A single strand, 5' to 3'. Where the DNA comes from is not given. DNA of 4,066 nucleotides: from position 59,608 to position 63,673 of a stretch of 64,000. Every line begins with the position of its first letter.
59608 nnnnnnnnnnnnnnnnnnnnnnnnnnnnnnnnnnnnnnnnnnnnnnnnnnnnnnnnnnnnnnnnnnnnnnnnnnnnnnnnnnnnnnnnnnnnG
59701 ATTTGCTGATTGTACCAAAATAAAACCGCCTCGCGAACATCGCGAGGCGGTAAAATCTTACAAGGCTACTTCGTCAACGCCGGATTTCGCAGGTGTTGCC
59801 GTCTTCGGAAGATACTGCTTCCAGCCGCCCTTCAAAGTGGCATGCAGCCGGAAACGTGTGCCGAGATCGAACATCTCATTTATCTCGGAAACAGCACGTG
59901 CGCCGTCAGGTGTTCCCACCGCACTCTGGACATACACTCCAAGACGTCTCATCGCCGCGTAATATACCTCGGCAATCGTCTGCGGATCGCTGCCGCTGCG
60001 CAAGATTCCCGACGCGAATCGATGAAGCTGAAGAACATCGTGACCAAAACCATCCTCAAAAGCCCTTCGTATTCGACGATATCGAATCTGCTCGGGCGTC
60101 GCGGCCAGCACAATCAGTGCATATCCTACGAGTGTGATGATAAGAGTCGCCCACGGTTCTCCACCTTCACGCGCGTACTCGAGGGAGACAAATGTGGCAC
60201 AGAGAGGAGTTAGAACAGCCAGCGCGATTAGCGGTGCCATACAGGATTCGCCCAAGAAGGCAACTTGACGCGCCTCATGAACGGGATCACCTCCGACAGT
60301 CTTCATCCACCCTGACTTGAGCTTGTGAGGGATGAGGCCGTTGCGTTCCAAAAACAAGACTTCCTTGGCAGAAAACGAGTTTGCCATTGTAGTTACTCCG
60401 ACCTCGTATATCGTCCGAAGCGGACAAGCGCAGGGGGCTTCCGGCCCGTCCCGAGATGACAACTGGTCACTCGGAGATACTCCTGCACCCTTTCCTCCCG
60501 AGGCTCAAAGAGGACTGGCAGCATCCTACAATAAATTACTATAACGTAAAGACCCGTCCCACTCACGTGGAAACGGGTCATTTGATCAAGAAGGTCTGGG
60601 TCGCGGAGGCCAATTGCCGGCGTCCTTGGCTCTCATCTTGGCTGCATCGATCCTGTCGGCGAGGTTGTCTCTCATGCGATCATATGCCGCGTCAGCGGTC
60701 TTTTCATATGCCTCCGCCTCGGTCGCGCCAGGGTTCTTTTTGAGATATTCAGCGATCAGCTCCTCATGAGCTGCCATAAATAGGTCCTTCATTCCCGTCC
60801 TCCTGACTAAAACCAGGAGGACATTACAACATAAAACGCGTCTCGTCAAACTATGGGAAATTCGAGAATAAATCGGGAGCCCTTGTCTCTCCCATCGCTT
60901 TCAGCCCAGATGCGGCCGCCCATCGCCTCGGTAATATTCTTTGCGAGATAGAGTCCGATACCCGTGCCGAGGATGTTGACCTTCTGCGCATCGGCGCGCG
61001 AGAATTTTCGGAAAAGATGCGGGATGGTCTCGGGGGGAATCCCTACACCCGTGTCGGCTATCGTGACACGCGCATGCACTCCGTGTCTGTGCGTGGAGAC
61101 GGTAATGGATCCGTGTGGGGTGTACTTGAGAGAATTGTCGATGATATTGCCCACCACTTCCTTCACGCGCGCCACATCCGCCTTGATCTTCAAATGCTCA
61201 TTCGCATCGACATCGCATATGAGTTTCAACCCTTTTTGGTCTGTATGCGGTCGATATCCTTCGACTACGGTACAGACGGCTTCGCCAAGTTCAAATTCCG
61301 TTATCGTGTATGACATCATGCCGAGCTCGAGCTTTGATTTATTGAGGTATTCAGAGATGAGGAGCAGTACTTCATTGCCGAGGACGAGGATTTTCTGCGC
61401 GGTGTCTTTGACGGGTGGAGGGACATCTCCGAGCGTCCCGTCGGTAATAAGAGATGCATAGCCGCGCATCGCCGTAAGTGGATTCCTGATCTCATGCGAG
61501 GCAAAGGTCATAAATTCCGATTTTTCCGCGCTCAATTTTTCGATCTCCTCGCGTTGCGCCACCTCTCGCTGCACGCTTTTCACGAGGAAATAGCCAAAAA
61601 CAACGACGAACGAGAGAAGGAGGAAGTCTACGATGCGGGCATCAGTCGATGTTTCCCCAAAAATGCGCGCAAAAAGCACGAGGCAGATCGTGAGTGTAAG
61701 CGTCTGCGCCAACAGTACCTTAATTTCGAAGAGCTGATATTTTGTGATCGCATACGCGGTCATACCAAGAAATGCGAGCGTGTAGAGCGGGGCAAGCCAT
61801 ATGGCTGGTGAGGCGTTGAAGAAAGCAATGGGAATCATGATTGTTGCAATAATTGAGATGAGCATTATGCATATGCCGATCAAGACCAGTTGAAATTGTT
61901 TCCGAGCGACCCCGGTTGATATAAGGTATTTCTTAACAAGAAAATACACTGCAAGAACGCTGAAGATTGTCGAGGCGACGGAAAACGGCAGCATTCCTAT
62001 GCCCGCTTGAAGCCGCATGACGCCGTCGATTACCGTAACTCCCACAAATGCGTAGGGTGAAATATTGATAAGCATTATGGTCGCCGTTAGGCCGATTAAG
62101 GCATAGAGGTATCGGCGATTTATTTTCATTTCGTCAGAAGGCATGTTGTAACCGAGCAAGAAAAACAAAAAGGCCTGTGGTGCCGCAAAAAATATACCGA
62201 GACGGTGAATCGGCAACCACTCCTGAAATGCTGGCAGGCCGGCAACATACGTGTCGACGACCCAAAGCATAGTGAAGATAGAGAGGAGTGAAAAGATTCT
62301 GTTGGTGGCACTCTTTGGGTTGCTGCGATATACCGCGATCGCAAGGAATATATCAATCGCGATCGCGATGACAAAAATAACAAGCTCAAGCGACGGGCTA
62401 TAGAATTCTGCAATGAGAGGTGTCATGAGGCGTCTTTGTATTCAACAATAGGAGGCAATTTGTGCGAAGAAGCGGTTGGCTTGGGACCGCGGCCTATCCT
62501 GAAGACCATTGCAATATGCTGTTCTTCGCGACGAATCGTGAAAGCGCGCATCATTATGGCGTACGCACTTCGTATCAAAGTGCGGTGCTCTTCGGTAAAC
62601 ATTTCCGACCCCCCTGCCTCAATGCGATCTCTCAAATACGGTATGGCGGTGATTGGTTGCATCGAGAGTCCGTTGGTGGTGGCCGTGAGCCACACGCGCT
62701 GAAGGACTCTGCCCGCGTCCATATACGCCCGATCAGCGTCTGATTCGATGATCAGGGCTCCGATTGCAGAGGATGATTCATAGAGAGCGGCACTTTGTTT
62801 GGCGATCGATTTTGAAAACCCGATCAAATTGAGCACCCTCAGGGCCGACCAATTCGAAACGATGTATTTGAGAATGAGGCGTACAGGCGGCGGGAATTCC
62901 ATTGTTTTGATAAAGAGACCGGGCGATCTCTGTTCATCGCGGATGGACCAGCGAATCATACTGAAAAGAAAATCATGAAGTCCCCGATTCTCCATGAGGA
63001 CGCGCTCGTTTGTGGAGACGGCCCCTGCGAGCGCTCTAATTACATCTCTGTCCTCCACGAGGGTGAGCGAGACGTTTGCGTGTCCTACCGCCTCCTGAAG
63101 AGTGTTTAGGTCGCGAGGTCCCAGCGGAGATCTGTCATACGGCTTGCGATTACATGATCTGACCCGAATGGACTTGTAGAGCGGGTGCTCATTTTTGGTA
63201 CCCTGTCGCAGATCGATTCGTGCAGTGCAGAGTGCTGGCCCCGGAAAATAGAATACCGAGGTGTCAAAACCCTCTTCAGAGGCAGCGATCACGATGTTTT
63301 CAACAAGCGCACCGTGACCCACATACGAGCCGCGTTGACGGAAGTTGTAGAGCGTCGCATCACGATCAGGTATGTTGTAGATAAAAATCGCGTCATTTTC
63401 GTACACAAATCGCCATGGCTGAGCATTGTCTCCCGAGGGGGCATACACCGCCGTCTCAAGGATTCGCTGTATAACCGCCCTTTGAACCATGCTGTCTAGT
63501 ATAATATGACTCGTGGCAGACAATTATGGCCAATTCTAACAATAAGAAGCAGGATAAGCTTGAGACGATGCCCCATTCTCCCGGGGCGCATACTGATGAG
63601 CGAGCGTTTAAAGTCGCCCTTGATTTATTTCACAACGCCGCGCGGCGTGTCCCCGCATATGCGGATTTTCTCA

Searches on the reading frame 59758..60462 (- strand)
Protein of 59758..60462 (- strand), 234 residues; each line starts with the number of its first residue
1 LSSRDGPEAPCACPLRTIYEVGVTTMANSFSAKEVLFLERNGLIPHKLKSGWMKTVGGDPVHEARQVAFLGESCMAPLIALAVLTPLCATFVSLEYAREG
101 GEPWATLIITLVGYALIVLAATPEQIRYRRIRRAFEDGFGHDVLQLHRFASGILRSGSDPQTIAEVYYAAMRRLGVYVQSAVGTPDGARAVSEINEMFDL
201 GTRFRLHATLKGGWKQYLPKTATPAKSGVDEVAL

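Call 54: search_protein_families(library=pfam, proteins=[window:59758-60462:-], max_evalue=0.01)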
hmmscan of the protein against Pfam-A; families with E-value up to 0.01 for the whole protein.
window:59758-60462:- (234 aa): 1 family
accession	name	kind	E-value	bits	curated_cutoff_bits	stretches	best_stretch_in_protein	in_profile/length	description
PF06197.19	DUF998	-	0.0071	16.5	30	0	76-128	44-95/184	Protein of unknown function (DUF998)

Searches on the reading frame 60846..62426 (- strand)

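Call 54: search_protein_families(library=pfam, proteins=[window:60846-62426:-], max_evalue=0.01)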
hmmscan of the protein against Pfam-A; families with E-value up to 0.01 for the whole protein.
window:60846-62426:- (526 aa): 5 families
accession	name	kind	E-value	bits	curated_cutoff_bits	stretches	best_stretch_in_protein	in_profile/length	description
PF02518.31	HATPase_c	-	6.1e-27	94.7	26.4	1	417-524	2-108/111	Histidine kinase-, DNA gyrase B-, and HSP90-like ATPase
PF00512.31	HisKA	-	1.4e-11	44.7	26.9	1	302-368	2-65/66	His Kinase A (phospho-acceptor) domain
PF16927.11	HisKA_7TM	-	9e-08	32.7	28.6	1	18-235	2-222/224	N-terminal 7TM region of histidine kinase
PF13581.12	HATPase_c_2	-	0.0018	18.7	27.4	1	421-501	36-111/127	Histidine kinase-like ATPase domain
PF13589.12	HATPase_c_3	-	0.0033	17.9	25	1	421-495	3-80/137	Histidine kinase-, DNA gyrase B-, and HSP90-like ATPase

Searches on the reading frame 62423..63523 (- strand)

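Call 54: search_protein_families(library=pfam, proteins=[window:62423-63523:-], max_evalue=0.01)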
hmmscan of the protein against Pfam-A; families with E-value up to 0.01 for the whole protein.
window:62423-63523:- (366 aa): 2 families
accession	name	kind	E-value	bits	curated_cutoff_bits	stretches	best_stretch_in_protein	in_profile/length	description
PF00881.29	Nitroreductase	-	2.5e-13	51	23.5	1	11-40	13-42/167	Nitroreductase family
PF14512.11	TM1586_NiRdase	-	3.5e-06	27.2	27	1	14-47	156-190/215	Putative TM nitroreductase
